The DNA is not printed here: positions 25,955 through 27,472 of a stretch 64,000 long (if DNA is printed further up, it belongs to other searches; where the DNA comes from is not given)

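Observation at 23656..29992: Compact five-gene cluster: two tandem paralogs of an uncharacterised family, an FrhB-like Fe-S flavoprotein, an EPSP-synthase-family enolpyruvyl transferase and an MFS exporter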

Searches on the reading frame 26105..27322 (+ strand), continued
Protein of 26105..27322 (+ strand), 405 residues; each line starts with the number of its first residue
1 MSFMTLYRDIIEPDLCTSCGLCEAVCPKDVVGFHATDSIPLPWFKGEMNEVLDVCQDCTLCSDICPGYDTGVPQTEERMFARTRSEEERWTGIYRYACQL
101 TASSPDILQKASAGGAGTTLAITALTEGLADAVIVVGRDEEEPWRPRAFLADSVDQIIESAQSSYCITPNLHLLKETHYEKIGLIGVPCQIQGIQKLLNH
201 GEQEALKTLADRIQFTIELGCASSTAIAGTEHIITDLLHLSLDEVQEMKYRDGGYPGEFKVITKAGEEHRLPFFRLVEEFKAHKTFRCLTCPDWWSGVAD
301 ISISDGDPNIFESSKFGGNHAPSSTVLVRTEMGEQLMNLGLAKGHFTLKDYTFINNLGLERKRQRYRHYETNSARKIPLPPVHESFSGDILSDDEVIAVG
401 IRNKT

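Call 57: find_homologous_proteins(query=window:26105-27319:+, max_evalue=1e-20)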
Query window:26105-27319:+ (405 aa): 141 proteins with E <= 1e-20 among 6211 candidates; the best 120 are listed.
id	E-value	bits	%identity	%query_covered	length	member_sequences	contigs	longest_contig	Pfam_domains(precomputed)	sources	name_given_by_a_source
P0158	2.2e-279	944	100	100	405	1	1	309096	PF14697.12,PF12797.13,PF04432.19,PF04422.19,PF00037.33,PF13237.12,PF13183.12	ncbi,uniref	ncbi:Coenzyme F420 hydrogenase/dehydrogenase, beta subunit C-terminal domain [Marinicrinis sediminis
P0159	2.1e-166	572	61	100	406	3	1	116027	PF14697.12,PF12797.13,PF04432.19,PF04422.19,PF12837.13,PF00037.33,PF12838.13,PF25160.2,PF13237.12,PF13187.12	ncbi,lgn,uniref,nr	ncbi:Coenzyme F420 hydrogenase/dehydrogenase, beta subunit C-terminal domain [Bacillus cereus]|unire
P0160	2.3e-164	565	62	100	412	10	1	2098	PF14697.12,PF04432.19,PF04422.19,PF12837.13,PF00037.33,PF13484.12,PF12838.13,PF13237.12,PF13183.12,PF13187.12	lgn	-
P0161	3.4e-164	565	63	99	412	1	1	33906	PF14697.12,PF04432.19,PF04422.19,PF12837.13,PF00037.33,PF13484.12,PF12838.13,PF13183.12,PF13187.12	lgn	-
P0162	1.3e-162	560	58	99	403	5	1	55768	PF14697.12,PF04432.19,PF04422.19,PF12837.13,PF00037.33,PF13484.12,PF12838.13,PF13187.12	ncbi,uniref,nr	ncbi:Coenzyme F420 hydrogenase/dehydrogenase, beta subunit C-terminal domain [Priestia megaterium]|u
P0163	7.6e-162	557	61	100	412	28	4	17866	PF04432.19,PF04422.19,PF13484.12,PF12838.13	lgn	-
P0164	1.2e-161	556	61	99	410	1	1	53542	PF14697.12,PF04432.19,PF04422.19,PF12837.13,PF00037.33,PF13484.12,PF12838.13,PF13237.12,PF13183.12,PF13187.12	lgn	-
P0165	1.7e-160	553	62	99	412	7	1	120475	PF14697.12,PF04432.19,PF04422.19,PF00037.33,PF13484.12,PF12838.13,PF13183.12,PF13187.12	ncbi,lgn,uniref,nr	ncbi:Coenzyme F420 hydrogenase/dehydrogenase, beta subunit C-terminal domain [Paenibacillus sp. P46E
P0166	3.9e-159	548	60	99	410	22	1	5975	PF14697.12,PF12797.13,PF04432.19,PF04422.19,PF12837.13,PF00037.33,PF12838.13,PF13187.12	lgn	-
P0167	1.1e-156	540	59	100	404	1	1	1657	PF14697.12,PF04432.19,PF04422.19,PF12837.13,PF00037.33,PF13484.12,PF12838.13,PF13534.12,PF13237.12,PF13183.12,PF13187.12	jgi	jgi:coenzyme F420 hydrogenase subunit beta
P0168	4.4e-155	535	60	99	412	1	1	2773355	PF14697.12,PF04432.19,PF04422.19,PF12837.13,PF00037.33,PF12838.13,PF13237.12,PF13187.12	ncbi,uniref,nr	ncbi:Coenzyme F420 hydrogenase/dehydrogenase, beta subunit C-terminal domain [Paenibacillus herberti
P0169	6.4e-154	531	58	99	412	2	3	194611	PF14697.12,PF04432.19,PF04422.19,PF00037.33,PF12838.13,PF13237.12,PF13187.12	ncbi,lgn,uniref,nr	ncbi:Coenzyme F420 hydrogenase/dehydrogenase, beta subunit C-terminal domain [Paenibacillus fonticol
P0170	4.2e-153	528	56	100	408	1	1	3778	PF14697.12,PF04432.19,PF04422.19,PF12837.13,PF00037.33,PF13484.12,PF12838.13,PF25160.2,PF13187.12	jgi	jgi:coenzyme F420 hydrogenase subunit beta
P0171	2.6e-146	506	60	90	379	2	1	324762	PF04432.19,PF04422.19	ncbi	ncbi:coenzyme F420 hydrogenase subunit beta [Paenibacillus sp. DS2015]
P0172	8.3e-141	488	54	99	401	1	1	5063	PF14697.12,PF04432.19,PF04422.19,PF00037.33,PF12838.13,PF13459.12,PF13237.12,PF13187.12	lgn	-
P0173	2.8e-133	463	51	100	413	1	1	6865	PF04432.19,PF04422.19,PF00037.33,PF13237.12,PF13183.12,PF13187.12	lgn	-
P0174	1.4e-131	457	52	99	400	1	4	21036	PF04432.19,PF04422.19,PF12837.13,PF13237.12,PF13187.12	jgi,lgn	jgi:coenzyme F420 hydrogenase subunit beta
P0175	7.8e-130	452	51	97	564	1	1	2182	PF14697.12,PF00275.26,PF04432.19,PF04422.19,PF12837.13,PF00037.33,PF12838.13,PF13534.12,PF13183.12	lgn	-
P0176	3.6e-125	436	50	100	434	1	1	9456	PF14697.12,PF04432.19,PF04422.19,PF12837.13,PF00037.33,PF12838.13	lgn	-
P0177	3.8e-124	433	49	98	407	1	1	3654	PF04432.19,PF04422.19,PF13484.12,PF12838.13,PF13187.12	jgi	jgi:coenzyme F420 hydrogenase subunit beta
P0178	3.1e-121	423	48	98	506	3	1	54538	PF14697.12,PF12797.13,PF04432.19,PF04422.19,PF00037.33,PF12838.13,PF13237.12,PF13187.12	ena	-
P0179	5.5e-121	423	50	100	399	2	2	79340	PF14697.12,PF04432.19,PF04422.19,PF12837.13,PF00037.33,PF13484.12,PF12838.13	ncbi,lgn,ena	-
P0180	3.5e-120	420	47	100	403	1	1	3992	PF04432.19,PF04422.19,PF00037.33,PF12838.13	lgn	-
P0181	7.9e-120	419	48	98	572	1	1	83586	PF14697.12,PF12797.13,PF04432.19,PF04422.19,PF00037.33,PF12838.13,PF13187.12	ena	-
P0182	2.4e-119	417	48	100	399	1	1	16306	PF14697.12,PF04432.19,PF04422.19,PF12837.13,PF00037.33,PF13484.12,PF12838.13,PF13237.12,PF13187.12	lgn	-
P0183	5.2e-119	416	50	98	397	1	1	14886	PF04432.19,PF04422.19,PF12837.13,PF00037.33,PF13484.12,PF12838.13,PF13459.12,PF13237.12,PF13183.12,PF13187.12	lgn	-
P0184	8.9e-119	415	49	91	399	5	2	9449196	PF14697.12,PF04432.19,PF04422.19,PF12837.13,PF00037.33,PF13484.12,PF12838.13,PF13534.12,PF13187.12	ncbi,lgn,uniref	ncbi:Coenzyme F420 hydrogenase/dehydrogenase, beta subunit C-terminal domain [Streptomyces violaceus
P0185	3.0e-118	414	47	100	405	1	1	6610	PF04432.19,PF04422.19,PF00037.33,PF12838.13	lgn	-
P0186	9.2e-118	412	48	98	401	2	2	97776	PF04432.19,PF04422.19,PF00037.33,PF13484.12,PF12838.13,PF13237.12,PF13187.12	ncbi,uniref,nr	ncbi:Coenzyme F420 hydrogenase/dehydrogenase, beta subunit C-terminal domain [Lysinibacillus mangife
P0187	1.4e-117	411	48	100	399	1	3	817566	PF14697.12,PF04432.19,PF04422.19,PF12837.13,PF00037.33,PF13484.12,PF12838.13,PF13183.12,PF13187.12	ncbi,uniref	ncbi:Coenzyme F420 hydrogenase/dehydrogenase, beta subunit C-terminal domain [Streptomyces sp. NPDC0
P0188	4.8e-117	410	49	98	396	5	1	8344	PF14697.12,PF04432.19,PF04422.19,PF00037.33,PF13484.12,PF12838.13,PF13237.12,PF13187.12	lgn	-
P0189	8.4e-117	409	48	98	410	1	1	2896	PF14697.12,PF04432.19,PF04422.19,PF00037.33,PF13484.12,PF12838.13,PF13237.12,PF13187.12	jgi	jgi:coenzyme F420 hydrogenase subunit beta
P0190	1.9e-116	408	47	98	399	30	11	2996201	PF04432.19,PF04422.19,PF12837.13,PF00037.33,PF12838.13,PF13183.12,PF13187.12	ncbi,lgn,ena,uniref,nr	ncbi:Coenzyme F420 hydrogenase/dehydrogenase, beta subunit C-terminal domain [Caproicibacterium amyl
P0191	1.9e-116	408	48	98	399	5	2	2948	PF04432.19,PF04422.19,PF13484.12,PF12838.13,PF13183.12,PF13187.12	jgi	jgi:coenzyme F420 hydrogenase subunit beta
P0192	4.6e-115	403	46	100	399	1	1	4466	PF14697.12,PF04432.19,PF04422.19,PF12837.13,PF00037.33,PF13484.12,PF12838.13,PF13183.12,PF13187.12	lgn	-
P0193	6.9e-115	402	48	93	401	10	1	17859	PF12797.13,PF04432.19,PF04422.19,PF00037.33,PF12838.13,PF13183.12,PF13187.12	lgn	-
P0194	3.5e-113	397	47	99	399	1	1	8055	PF12797.13,PF04432.19,PF04422.19,PF12837.13,PF00037.33,PF12838.13,PF13237.12,PF13183.12,PF13187.12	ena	-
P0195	5.7e-113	396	46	96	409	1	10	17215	PF14697.12,PF04432.19,PF04422.19,PF12837.13,PF13484.12,PF12838.13,PF13534.12,PF25160.2,PF13237.12,PF13187.12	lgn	-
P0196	7.2e-113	396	46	98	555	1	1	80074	PF00275.26,PF04432.19,PF04422.19,PF12838.13,PF13187.12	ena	-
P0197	8.1e-113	396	46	98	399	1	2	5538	PF12797.13,PF04432.19,PF04422.19,PF12837.13,PF00037.33,PF12838.13,PF13237.12,PF13183.12,PF13187.12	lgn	-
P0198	1.8e-112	395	47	98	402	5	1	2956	PF14697.12,PF04432.19,PF04422.19,PF00037.33,PF13484.12,PF12838.13,PF13187.12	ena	-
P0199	2.7e-112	394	47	98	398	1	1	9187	PF14697.12,PF04432.19,PF04422.19,PF12837.13,PF00037.33,PF13484.12,PF12838.13,PF13187.12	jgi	jgi:coenzyme F420 hydrogenase subunit beta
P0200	4.2e-112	393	45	98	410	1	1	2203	PF04432.19,PF04422.19,PF12838.13,PF13237.12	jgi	jgi:coenzyme F420 hydrogenase subunit beta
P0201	5.9e-112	393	46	99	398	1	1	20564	PF14697.12,PF04432.19,PF04422.19,PF13484.12,PF12838.13,PF13187.12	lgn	-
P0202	6.7e-112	393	46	98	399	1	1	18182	PF04432.19,PF04422.19,PF13484.12,PF12838.13,PF13237.12,PF13187.12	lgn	-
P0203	1.1e-111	392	46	98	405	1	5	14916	PF04432.19,PF04422.19,PF00037.33,PF13484.12,PF12838.13,PF13237.12,PF13187.12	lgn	-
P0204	1.6e-111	391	45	98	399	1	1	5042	PF04432.19,PF04422.19,PF12838.13,PF13187.12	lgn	-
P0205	1.9e-111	391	47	98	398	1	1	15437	PF04432.19,PF04422.19,PF12838.13,PF13187.12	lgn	-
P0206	2.4e-111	391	46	98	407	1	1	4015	PF04432.19,PF04422.19,PF13484.12,PF12838.13,PF13237.12,PF13187.12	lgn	-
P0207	3.6e-111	390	46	98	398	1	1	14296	PF04432.19,PF04422.19,PF12838.13,PF13187.12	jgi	jgi:coenzyme F420 hydrogenase subunit beta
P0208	9.1e-111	389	45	100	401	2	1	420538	PF04432.19,PF04422.19,PF13484.12,PF12838.13,PF13187.12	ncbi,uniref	ncbi:hypothetical protein GCM10010430_06560 [Kitasatospora cystarginea]|uniref:4Fe-4S ferredoxin-typ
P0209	2.5e-110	387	45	98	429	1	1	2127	PF04432.19,PF04422.19,PF13187.12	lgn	-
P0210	1.0e-109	385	45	98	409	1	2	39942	PF12797.13,PF04432.19,PF04422.19,PF12837.13,PF00037.33,PF12838.13,PF13534.12,PF13237.12,PF13187.12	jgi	jgi:coenzyme F420 hydrogenase subunit beta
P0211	1.2e-109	385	46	98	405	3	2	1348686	PF04432.19,PF04422.19,PF00037.33,PF13484.12,PF12838.13,PF13237.12,PF13187.12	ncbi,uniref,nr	ncbi:coenzyme F420 hydrogenase subunit beta [Amycolatopsis sulphurea]|uniref:Coenzyme F420 hydrogena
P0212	4.3e-109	383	47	98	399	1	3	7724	PF04432.19,PF04422.19,PF00037.33,PF13484.12,PF12838.13,PF13237.12,PF13183.12,PF13187.12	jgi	jgi:coenzyme F420 hydrogenase subunit beta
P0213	4.4e-109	383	45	98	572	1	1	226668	PF14697.12,PF12797.13,PF04432.19,PF04422.19,PF00037.33,PF12838.13,PF13187.12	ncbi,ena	-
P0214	7.6e-108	379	45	98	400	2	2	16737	PF04432.19,PF04422.19,PF00037.33,PF12838.13,PF13237.12,PF13187.12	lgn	-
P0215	9.4e-108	379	46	98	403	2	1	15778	PF04432.19,PF04422.19,PF00037.33,PF13484.12,PF13237.12,PF13187.12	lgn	-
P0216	1.0e-107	379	45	98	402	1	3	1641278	PF04432.19,PF04422.19,PF13484.12,PF12838.13,PF13237.12,PF13187.12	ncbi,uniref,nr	ncbi:hypothetical protein Cme02nite_50280 [Catellatospora methionotrophica]|uniref:4Fe-4S ferredoxin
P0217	1.4e-107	378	45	98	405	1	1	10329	PF04432.19,PF04422.19,PF00037.33,PF13484.12,PF12838.13,PF13237.12,PF13187.12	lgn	-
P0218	3.5e-106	374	45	98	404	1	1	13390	PF12797.13,PF04432.19,PF04422.19,PF00037.33,PF12838.13,PF13237.12,PF13187.12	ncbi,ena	-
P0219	6.3e-106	373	44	98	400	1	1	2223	PF04432.19,PF04422.19,PF00037.33,PF13484.12,PF12838.13,PF13237.12,PF13187.12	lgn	-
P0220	1.3e-105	372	45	98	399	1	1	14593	PF04432.19,PF04422.19,PF00037.33,PF13183.12,PF13187.12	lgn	-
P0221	2.9e-105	371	45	98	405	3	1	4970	PF04432.19,PF04422.19,PF00037.33,PF13484.12,PF12838.13,PF13237.12,PF13187.12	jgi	jgi:coenzyme F420 hydrogenase subunit beta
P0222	5.6e-105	370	45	98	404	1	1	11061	PF14697.12,PF04432.19,PF04422.19,PF00037.33,PF13484.12,PF12838.13,PF13237.12,PF13187.12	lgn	-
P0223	5.9e-105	370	47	98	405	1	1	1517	PF04432.19,PF04422.19,PF00037.33,PF13484.12,PF12838.13,PF13237.12,PF13183.12,PF13187.12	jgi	jgi:coenzyme F420 hydrogenase subunit beta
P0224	7.0e-105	370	44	98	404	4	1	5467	PF04432.19,PF04422.19,PF00037.33,PF13187.12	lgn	-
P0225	2.3e-103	365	44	99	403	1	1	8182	PF04432.19,PF04422.19,PF12838.13,PF13237.12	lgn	-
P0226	2.8e-103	364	44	98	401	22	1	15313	PF04432.19,PF04422.19,PF00037.33,PF12838.13,PF13237.12,PF13187.12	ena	-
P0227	3.3e-103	364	43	98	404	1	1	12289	PF04432.19,PF04422.19,PF13484.12,PF12838.13,PF13237.12,PF13187.12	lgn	-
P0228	1.7e-102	362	43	98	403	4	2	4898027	PF04432.19,PF04422.19,PF00037.33,PF13484.12,PF12838.13,PF13187.12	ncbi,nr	ncbi:hypothetical protein BKG56_15410 [Mycobacteroides chelonae]|nr:hypothetical protein GR01_07745 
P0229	2.1e-102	361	43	98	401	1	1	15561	PF04432.19,PF04422.19,PF12837.13,PF00037.33,PF12838.13,PF13237.12,PF13187.12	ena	-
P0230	3.5e-102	361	49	86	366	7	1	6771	PF04432.19,PF04422.19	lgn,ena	-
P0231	3.9e-102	360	43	99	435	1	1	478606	PF04432.19,PF04422.19,PF12838.13,PF13187.12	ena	-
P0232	7.2e-102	360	43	98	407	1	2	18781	PF04432.19,PF04422.19,PF00037.33,PF13484.12,PF12838.13,PF13237.12,PF13183.12,PF13187.12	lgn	-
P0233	1.8e-101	358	47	85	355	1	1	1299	PF04432.19,PF04422.19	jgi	jgi:coenzyme F420 hydrogenase subunit beta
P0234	2.8e-101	358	43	98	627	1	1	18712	PF14697.12,PF00275.26,PF12797.13,PF04432.19,PF04422.19,PF00037.33,PF12838.13,PF13237.12,PF13187.12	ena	-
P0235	9.3e-98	346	42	98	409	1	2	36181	PF04432.19,PF04422.19,PF00037.33,PF12838.13,PF13534.12,PF13237.12,PF13187.12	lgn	-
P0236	1.6e-96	342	48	83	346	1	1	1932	PF04432.19,PF04422.19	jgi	jgi:coenzyme F420 hydrogenase subunit beta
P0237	2.6e-95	338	50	77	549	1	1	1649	PF00275.26,PF04432.19,PF04422.19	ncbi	ncbi:MAG: Coenzyme F420 hydrogenase/dehydrogenase, beta subunit C-terminal domain, partial [Methyloc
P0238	1.2e-94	336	45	87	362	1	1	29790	PF04432.19,PF04422.19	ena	-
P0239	5.1e-94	334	48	80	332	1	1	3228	PF04432.19,PF04422.19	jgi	jgi:coenzyme F420 hydrogenase subunit beta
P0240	8.7e-94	333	67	55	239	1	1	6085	PF04432.19,PF04422.19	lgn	-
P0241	1.4e-91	326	46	85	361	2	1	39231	PF04432.19,PF04422.19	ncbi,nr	ncbi:MAG TPA: Coenzyme F420 hydrogenase/dehydrogenase, beta subunit C-terminal domain [Pseudonocardi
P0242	1.0e-90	323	42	94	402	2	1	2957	PF04432.19,PF04422.19,PF12838.13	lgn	-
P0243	8.6e-90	320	50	74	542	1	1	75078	PF00275.26,PF04432.19,PF04422.19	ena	-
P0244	1.1e-89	319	40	98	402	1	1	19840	PF04432.19,PF04422.19,PF00037.33,PF13484.12,PF12838.13,PF13237.12,PF13187.12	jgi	jgi:coenzyme F420 hydrogenase subunit beta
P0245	4.5e-88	314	41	98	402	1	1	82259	PF04432.19,PF04422.19,PF12838.13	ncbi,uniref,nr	ncbi:Coenzyme F420 hydrogenase/dehydrogenase, beta subunit C-terminal domain [Rhodococcus tibetensis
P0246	4.7e-88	314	45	83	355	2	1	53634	PF04432.19,PF04422.19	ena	-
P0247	6.3e-88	314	48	79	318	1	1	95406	PF04432.19,PF04422.19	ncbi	ncbi:Coenzyme F420 hydrogenase/dehydrogenase, beta subunit C-terminal domain [Streptomyces sp. NPDC0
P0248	2.2e-87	312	45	81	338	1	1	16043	PF04432.19,PF04422.19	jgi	jgi:coenzyme F420 hydrogenase subunit beta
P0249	2.8e-85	305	49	70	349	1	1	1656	PF14697.12,PF04432.19,PF04422.19,PF00037.33,PF13484.12,PF12838.13,PF13237.12,PF13187.12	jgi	jgi:coenzyme F420 hydrogenase subunit beta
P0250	6.5e-85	304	39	98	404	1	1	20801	PF14697.12,PF04432.19,PF04422.19,PF00037.33,PF13484.12,PF12838.13,PF25160.2,PF13187.12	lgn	-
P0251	5.3e-83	297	39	94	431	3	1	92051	PF04432.19,PF04422.19,PF12838.13,PF13237.12,PF13187.12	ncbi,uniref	ncbi:Coenzyme F420 hydrogenase/dehydrogenase, beta subunit C-terminal domain [Streptomyces sp. NPDC0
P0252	5.0e-82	294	39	99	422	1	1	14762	PF04432.19,PF04422.19,PF00037.33,PF12838.13,PF13237.12,PF13187.12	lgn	-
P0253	3.2e-81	292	48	69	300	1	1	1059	PF04432.19,PF04422.19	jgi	jgi:coenzyme F420 hydrogenase subunit beta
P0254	3.7e-81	291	48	68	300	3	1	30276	PF04432.19,PF04422.19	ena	-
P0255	5.8e-81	291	38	98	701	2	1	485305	PF02633.20,PF04432.19,PF04422.19,PF12837.13,PF00037.33,PF13187.12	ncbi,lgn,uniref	ncbi:creatininase family protein [Breoghania sp. JC706]|uniref:creatininase family protein n=1 Tax=B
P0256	6.1e-81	291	37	98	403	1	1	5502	PF04432.19,PF04422.19,PF12838.13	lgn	-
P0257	7.5e-80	287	37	99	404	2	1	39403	PF14697.12,PF04432.19,PF04422.19,PF00037.33,PF13484.12,PF12838.13,PF13534.12,PF13183.12,PF13187.12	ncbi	-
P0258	1.3e-79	286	37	99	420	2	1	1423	PF04432.19,PF04422.19,PF12837.13,PF00037.33,PF12838.13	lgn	-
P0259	1.5e-79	286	48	68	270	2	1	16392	PF14697.12,PF04432.19,PF04422.19,PF13484.12,PF12838.13,PF13187.12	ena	-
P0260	7.5e-79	284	47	72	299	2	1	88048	PF04432.19,PF04422.19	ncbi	ncbi:MAG: coenzyme hydrogenase subunit beta [Solirubrobacteraceae bacterium]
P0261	1.8e-78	283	38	98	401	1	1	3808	PF04432.19,PF04422.19,PF12838.13,PF13187.12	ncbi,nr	ncbi:Coenzyme F420 hydrogenase/dehydrogenase, beta subunit C-terminal domain [Nostoc sp. CHAB 5824]|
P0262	7.5e-78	281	37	100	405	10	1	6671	PF04432.19,PF04422.19,PF12838.13,PF13183.12,PF13187.12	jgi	jgi:coenzyme F420 hydrogenase subunit beta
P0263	9.1e-78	280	47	72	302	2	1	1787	PF04432.19,PF04422.19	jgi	jgi:coenzyme F420 hydrogenase subunit beta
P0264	3.6e-77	278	37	94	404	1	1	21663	PF04432.19,PF04422.19,PF00037.33,PF12838.13,PF13187.12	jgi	jgi:coenzyme F420 hydrogenase subunit beta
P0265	1.5e-76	276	37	98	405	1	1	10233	PF04432.19,PF04422.19,PF00037.33,PF12838.13,PF13237.12,PF13183.12,PF13187.12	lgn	-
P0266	7.8e-76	274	38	99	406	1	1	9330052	PF12797.13,PF04432.19,PF04422.19,PF12837.13,PF12838.13,PF13237.12,PF13183.12,PF13187.12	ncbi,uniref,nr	ncbi:Coenzyme F420 hydrogenase/dehydrogenase, beta subunit C-terminal domain [Streptacidiphilus sp. 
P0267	1.5e-75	273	38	97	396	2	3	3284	PF14697.12,PF04432.19,PF04422.19,PF00037.33,PF12838.13,PF13237.12,PF13183.12,PF13187.12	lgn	-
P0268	4.5e-73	265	37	98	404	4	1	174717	PF14697.12,PF12797.13,PF04432.19,PF04422.19,PF12838.13,PF13237.12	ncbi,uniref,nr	ncbi:Coenzyme F420 hydrogenase/dehydrogenase, beta subunit C-terminal domain [Brenneria corticis]|un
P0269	9.6e-73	264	37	94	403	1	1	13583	PF04432.19,PF04422.19,PF12837.13,PF00037.33,PF12838.13,PF13187.12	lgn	-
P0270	3.0e-72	262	47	62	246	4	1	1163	PF14697.12,PF12797.13,PF04432.19,PF04422.19,PF12837.13,PF00037.33,PF13484.12,PF12838.13,PF13237.12,PF13183.12,PF13187.12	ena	-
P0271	8.8e-72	261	47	64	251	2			PF14697.12,PF04432.19,PF04422.19,PF13484.12,PF12838.13,PF13237.12,PF13187.12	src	-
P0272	4.4e-71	258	36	98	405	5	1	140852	PF14697.12,PF04432.19,PF04422.19,PF12838.13,PF13187.12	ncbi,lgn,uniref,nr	ncbi:4Fe-4S dicluster domain-containing protein [Agrobacterium vitis]|uniref:4Fe-4S dicluster domain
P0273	4.8e-71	258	36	98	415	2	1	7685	PF04432.19,PF04422.19,PF12838.13,PF13237.12,PF13187.12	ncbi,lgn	-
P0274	3.1e-70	255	36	94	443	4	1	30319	PF04432.19,PF04422.19,PF12838.13,PF13534.12,PF13187.12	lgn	-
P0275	1.0e-69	254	35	98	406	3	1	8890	PF14697.12,PF04432.19,PF04422.19,PF12838.13,PF13534.12,PF25160.2,PF13183.12,PF13187.12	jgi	jgi:coenzyme F420 hydrogenase subunit beta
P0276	2.1e-69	253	41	69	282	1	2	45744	PF04432.19,PF04422.19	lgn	-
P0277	3.2e-69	252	35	98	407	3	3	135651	PF04432.19,PF04422.19,PF00037.33,PF12838.13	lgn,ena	-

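Call 58: find_encoding_contigs(protein=P0184, flank=10000, max_places=2)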
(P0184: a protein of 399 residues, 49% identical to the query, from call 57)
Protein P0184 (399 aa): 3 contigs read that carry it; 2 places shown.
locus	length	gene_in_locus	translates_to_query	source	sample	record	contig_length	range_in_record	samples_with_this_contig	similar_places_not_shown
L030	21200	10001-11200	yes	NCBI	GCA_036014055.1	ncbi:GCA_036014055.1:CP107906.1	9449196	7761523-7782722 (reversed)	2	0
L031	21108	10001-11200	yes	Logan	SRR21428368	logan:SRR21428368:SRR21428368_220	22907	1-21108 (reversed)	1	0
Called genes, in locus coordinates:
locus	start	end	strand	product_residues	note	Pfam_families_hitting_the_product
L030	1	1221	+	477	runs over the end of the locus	PF00392:GntR, PF00155:Aminotran_1_2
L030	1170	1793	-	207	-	PF00117:GATase, PF07722:Peptidase_C26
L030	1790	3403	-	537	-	PF04715: (faint), PF00425:Chorismate_bind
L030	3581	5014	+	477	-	PF01474:DAHP_synth_2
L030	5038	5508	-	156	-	PF01613:Flavin_Reduct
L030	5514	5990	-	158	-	PF00999:Na_H_Exchanger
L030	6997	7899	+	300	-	PF05721:PhyH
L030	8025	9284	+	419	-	PF07690:MFS_1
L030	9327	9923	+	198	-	PF12867:DinB_2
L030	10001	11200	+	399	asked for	PF00037:Fer4 (weak), PF12837:Fer4_6 (faint), PF13534:Fer4_17 (faint), PF14697:Fer4_21 (faint), PF12838:Fer4_7 (weak), PF13187:Fer4_9 (weak), PF04422:FrhB_FdhB_N, PF04432:FrhB_FdhB_C, +1 more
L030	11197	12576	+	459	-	PF00275:EPSP_synthase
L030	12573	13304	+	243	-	PF00106:adh_short, PF01370:Epimerase, PF13561:adh_short_C2, PF16363:GDP_Man_Dehyd (faint)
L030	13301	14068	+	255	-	PF02633:Creatininase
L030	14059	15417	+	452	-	PF00202:Aminotran_3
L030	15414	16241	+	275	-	PF02567:PhzC-PhzF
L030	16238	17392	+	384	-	PF04339:FemAB_like, PF13480:Acetyltransf_6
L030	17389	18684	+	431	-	PF13535:ATP-grasp_4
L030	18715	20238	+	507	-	PF00496:SBP_bac_5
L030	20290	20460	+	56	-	-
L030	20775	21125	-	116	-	PF01425:Amidase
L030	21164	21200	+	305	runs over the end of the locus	PF13340:DUF4096, PF01609:DDE_Tnp_1, PF13586:DDE_Tnp_1_2 (weak)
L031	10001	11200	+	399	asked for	PF00037:Fer4 (weak), PF12837:Fer4_6 (faint), PF13534:Fer4_17 (faint), PF14697:Fer4_21 (faint), PF12838:Fer4_7 (weak), PF13187:Fer4_9 (weak), PF04422:FrhB_FdhB_N, PF04432:FrhB_FdhB_C, +1 more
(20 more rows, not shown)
